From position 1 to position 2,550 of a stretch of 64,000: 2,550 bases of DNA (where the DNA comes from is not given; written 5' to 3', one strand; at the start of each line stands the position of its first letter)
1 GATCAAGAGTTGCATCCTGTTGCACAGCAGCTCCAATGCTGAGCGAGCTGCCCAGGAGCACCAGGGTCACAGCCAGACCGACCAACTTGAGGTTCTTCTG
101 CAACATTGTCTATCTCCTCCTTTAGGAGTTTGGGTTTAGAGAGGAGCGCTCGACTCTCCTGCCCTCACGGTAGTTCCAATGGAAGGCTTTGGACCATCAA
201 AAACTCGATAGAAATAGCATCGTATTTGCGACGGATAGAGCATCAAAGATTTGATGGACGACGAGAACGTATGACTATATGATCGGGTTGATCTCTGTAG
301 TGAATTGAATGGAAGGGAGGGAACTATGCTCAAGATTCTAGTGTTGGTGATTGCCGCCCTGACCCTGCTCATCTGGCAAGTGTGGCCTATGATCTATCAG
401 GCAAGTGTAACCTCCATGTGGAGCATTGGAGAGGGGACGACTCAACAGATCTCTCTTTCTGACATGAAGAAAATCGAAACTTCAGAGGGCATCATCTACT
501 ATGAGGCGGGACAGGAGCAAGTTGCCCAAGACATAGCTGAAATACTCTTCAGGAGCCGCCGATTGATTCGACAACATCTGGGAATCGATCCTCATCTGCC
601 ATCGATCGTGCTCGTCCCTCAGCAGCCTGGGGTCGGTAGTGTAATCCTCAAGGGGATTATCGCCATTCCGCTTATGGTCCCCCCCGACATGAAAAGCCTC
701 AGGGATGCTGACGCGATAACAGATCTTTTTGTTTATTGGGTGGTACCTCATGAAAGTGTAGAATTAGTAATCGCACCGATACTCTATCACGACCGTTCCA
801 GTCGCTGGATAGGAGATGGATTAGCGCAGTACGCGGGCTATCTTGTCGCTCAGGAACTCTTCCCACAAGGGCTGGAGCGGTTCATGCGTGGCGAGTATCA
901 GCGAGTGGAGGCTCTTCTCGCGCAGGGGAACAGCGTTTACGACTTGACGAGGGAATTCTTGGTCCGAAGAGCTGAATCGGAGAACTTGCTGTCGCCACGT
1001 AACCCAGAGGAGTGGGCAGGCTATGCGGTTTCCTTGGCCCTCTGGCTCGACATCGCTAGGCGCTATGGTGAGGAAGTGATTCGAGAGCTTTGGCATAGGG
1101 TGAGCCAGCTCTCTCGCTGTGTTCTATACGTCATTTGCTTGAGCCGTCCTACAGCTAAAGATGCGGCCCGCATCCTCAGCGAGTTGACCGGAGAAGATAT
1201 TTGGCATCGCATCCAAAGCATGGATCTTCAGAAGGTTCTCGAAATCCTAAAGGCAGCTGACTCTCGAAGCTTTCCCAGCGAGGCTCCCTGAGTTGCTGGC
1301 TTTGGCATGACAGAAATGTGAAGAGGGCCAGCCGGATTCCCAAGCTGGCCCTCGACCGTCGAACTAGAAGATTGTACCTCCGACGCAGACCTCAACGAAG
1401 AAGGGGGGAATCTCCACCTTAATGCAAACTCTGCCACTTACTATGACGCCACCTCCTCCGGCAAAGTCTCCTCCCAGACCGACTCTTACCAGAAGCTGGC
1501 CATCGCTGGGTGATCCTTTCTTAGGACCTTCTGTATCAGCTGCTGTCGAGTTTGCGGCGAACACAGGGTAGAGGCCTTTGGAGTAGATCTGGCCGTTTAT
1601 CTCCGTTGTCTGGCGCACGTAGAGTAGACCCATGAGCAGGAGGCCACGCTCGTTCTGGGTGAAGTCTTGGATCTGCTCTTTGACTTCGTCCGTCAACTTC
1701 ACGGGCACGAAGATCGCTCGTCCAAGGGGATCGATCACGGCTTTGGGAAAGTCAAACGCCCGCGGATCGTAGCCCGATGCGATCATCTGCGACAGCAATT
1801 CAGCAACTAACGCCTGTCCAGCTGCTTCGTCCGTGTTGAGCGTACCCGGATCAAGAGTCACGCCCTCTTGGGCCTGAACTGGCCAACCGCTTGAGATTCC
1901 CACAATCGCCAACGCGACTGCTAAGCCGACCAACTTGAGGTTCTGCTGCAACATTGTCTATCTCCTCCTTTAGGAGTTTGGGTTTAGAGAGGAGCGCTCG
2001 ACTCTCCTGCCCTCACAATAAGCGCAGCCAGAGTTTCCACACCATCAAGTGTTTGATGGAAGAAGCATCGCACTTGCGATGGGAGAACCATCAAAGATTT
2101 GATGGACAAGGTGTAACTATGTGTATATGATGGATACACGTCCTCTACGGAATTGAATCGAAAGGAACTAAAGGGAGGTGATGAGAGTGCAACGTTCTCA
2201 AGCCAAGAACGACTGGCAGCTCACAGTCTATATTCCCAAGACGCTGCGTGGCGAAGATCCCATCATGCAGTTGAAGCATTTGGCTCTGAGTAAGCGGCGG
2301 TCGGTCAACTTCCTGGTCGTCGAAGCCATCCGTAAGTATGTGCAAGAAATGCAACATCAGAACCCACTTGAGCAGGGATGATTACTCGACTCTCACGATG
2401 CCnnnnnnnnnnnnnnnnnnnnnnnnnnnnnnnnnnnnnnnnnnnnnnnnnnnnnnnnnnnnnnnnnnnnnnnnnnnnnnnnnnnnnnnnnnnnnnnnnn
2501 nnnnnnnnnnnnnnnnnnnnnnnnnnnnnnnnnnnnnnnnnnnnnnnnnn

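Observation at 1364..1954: Paralogous secreted Gly-rich proteins with an identical 5' leader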

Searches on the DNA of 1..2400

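Call 26: search_rna_families(source=window, start=1, end=2400, threshold=evalue, max_evalue=10)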
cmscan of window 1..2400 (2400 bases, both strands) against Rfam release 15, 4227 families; matches with E-value up to 10: 3.
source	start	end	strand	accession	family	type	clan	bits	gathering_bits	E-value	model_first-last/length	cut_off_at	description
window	395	502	-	RF01505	Afu_264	Gene; snRNA; snoRNA; CD-box;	-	19.7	40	0.89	1-103/103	no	A. fumigatus snoRNA Afu_264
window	103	150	-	RF02444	SpR10_sRNA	Gene; sRNA;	-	15.2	50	7.4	1-47/47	no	Streptococcus sRNA SpR10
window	1951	1998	-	RF02444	SpR10_sRNA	Gene; sRNA;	-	15.2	50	7.4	1-47/47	no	Streptococcus sRNA SpR10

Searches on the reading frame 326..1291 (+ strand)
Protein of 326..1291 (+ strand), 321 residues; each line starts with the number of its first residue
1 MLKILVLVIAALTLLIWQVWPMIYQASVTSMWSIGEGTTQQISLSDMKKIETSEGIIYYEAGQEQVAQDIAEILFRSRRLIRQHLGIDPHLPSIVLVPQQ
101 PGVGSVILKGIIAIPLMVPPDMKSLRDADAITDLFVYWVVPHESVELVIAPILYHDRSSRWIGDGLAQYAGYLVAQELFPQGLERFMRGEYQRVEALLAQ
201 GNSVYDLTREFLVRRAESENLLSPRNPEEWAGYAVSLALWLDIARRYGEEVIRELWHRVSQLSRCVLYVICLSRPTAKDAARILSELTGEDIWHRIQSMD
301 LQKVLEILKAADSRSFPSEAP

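Call 6: search_protein_families(library=pfam, proteins=[window:326-1291:+], max_evalue=0.1)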
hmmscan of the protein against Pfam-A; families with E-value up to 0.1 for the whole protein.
window:326-1291:+ (321 aa): 0 families

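Call 7: search_protein_families(library=ncbifam, proteins=[window:326-1291:+], max_evalue=0.1)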
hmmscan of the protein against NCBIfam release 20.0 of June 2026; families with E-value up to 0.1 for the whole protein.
window:326-1291:+ (321 aa): 0 families

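Call 17: find_encoding_contigs(protein=window:326-1291:+, flank=10000, max_places=10)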
Protein window:326-1291:+ (321 aa): 1 contig read that carries it; 1 place shown.
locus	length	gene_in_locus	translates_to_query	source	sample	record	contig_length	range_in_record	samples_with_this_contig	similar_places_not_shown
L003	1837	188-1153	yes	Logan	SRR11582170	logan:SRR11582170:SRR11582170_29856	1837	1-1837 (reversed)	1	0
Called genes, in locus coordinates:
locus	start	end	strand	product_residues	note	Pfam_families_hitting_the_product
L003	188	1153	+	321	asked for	-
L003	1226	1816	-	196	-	-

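Call 50: find_homologous_proteins(query=window:326-1291:+, max_evalue=0.001)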
Query window:326-1291:+ (321 aa): 30 proteins with E <= 0.001 among 4082 candidates.
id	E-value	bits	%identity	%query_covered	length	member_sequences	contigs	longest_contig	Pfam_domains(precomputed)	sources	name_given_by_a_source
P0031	1.9e-207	706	100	100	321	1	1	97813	-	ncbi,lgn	-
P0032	5.6e-126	438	65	100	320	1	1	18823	-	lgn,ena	-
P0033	3.7e-56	209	40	95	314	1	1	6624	-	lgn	-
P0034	3.1e-54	203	36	98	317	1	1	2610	-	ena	-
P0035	3.3e-53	199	37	90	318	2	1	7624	-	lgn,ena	-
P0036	1.6e-52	197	38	96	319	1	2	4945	-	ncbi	-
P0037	2.1e-52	197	39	89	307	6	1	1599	-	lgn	-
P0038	2.2e-52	197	41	84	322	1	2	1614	-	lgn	-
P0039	2.3e-52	196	39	87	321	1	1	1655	-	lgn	-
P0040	1.7e-50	190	38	97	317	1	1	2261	-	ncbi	-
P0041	6.4e-50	188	39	88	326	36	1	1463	-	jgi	jgi:hypothetical protein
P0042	7.0e-50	188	37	92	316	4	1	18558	-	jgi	jgi:hypothetical protein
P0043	1.7e-49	187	40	88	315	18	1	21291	-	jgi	jgi:hypothetical protein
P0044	2.5e-48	183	41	86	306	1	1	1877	-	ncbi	-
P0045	7.8e-48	182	39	87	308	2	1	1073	-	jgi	jgi:hypothetical protein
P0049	1.1e-45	175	35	96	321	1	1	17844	-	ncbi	-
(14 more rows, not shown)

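Call 55: find_encoding_contigs(protein=P0032, flank=8000, max_places=4)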
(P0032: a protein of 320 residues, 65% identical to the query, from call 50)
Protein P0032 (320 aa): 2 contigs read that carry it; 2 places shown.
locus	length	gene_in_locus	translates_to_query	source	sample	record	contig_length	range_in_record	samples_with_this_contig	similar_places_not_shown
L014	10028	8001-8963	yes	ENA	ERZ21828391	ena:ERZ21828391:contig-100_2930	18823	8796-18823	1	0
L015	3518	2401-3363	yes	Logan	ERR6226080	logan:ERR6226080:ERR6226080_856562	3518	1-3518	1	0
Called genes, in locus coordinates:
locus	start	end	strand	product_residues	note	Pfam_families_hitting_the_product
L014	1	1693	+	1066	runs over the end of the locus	PF00486:Trans_reg_C, PF03704:BTAD, PF00931:NB-ARC (weak), PF05729:NACHT (weak), PF25872:HTH_77, PF13424:TPR_12, PF13374:TPR_10 (weak), PF13424:TPR_12, +8 more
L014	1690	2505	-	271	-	PF05096:Glu_cyclase_2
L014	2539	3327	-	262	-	PF00127:Copper-bind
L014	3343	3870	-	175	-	PF07452:CHRD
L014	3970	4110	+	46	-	-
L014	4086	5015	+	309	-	PF00486:Trans_reg_C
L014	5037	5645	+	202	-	-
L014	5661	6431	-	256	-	PF01966:HD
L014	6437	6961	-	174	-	PF01467:CTP_transf_like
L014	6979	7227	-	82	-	PF10262:Rdx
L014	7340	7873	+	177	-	PF00578:AhpC-TSA, PF08534:Redoxin, PF13098:Thioredoxin_2 (weak), PF13905:Thioredoxin_8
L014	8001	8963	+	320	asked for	-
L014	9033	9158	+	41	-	-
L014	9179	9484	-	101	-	-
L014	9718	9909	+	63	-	-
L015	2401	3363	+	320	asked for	-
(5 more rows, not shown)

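Call 61: predict_structure(alignment_id=A7)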
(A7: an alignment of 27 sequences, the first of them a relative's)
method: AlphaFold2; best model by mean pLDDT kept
length: 321 residues; sequences in the alignment: 27
mean_pLDDT: 88.2   pTM: 0.84
mean pLDDT of the five models: 88.2, 87.5, 86.6, 86.4, 86.1
residues with pLDDT >= 90: 229; 70-90: 59; 50-70: 17; < 50: 16
segments of 3 or more residues with pLDDT < 50: 216-222, 315-321
pLDDT, mean of each block of 10 residues (from residue 1): 89 79 56 80 93 95 96 97 97 93 85 89 93 94 94 91 96 97 93 95 95 56 65 97 98 97 78 91 98 98 97 56 35
secondary structure, 60 per line:
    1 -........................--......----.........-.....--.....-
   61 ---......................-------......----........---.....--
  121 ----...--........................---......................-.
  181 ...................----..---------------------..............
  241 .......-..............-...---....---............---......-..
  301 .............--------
elements in order: H2-25 E28-33 E38-43 E48-52 E55-59 H64-85 E93-98 E103-110 E114-118 H130-153 H157-178 H180-199 H227-247 H249-262 E264-266 E270-273 H277-288 H292-297 H301-313

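Call 81: find_encoding_contigs(protein=P0043, flank=5000, max_places=3)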
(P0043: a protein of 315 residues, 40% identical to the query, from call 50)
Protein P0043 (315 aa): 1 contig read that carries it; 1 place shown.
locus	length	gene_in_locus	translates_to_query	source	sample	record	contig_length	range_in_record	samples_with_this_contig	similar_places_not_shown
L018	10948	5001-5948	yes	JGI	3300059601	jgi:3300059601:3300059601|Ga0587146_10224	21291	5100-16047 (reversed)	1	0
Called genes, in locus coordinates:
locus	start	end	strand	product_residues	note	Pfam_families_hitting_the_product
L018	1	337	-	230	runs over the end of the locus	PF01386:Ribosomal_L25p, PF14693:Ribosomal_TL5_C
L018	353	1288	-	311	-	PF13793:Pribosyltran_N, PF00156:Pribosyltran, PF14681:UPRTase (weak), PF14572:Pribosyl_synth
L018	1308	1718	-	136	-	PF11969:DcpS_C, PF01230:HIT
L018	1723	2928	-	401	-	PF00579:tRNA-synt_1b, PF22421:SYY_C-terminal (faint), PF01479:S4 (weak)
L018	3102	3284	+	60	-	-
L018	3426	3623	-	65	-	-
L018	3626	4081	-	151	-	PF01850:PIN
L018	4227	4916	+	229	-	-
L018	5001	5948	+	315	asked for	-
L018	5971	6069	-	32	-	-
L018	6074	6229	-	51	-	-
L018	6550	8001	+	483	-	PF01225:Mur_ligase, PF08245:Mur_ligase_M, PF02875:Mur_ligase_C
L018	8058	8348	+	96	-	PF02686:GatC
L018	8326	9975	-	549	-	PF00246:Peptidase_M14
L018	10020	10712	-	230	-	PF00696:AA_kinase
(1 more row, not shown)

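Call 82: find_encoding_contigs(protein=P0049, flank=5000, max_places=3)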
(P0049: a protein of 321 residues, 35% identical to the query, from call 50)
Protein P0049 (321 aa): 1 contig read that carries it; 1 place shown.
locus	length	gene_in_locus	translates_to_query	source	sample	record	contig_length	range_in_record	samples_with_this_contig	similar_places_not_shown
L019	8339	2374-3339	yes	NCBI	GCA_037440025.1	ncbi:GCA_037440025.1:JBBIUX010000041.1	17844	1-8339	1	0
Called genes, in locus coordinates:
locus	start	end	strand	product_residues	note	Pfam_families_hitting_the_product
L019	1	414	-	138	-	?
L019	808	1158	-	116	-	PF01934:HepT-like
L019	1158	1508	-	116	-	PF01909:NTP_transf_2, PF18765:Polbeta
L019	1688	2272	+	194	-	-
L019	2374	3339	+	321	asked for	-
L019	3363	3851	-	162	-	PF01850:PIN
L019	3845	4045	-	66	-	-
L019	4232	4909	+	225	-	-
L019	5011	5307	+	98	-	-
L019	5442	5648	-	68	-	PF18480:DUF5615 (weak)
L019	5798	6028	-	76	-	PF04255:DUF433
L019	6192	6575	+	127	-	PF01597:GCV_H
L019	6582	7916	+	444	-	PF02347:GDC-P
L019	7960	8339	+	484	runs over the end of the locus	PF02347:GDC-P, PF00266:Aminotran_5 (weak), PF21478:GcvP2_C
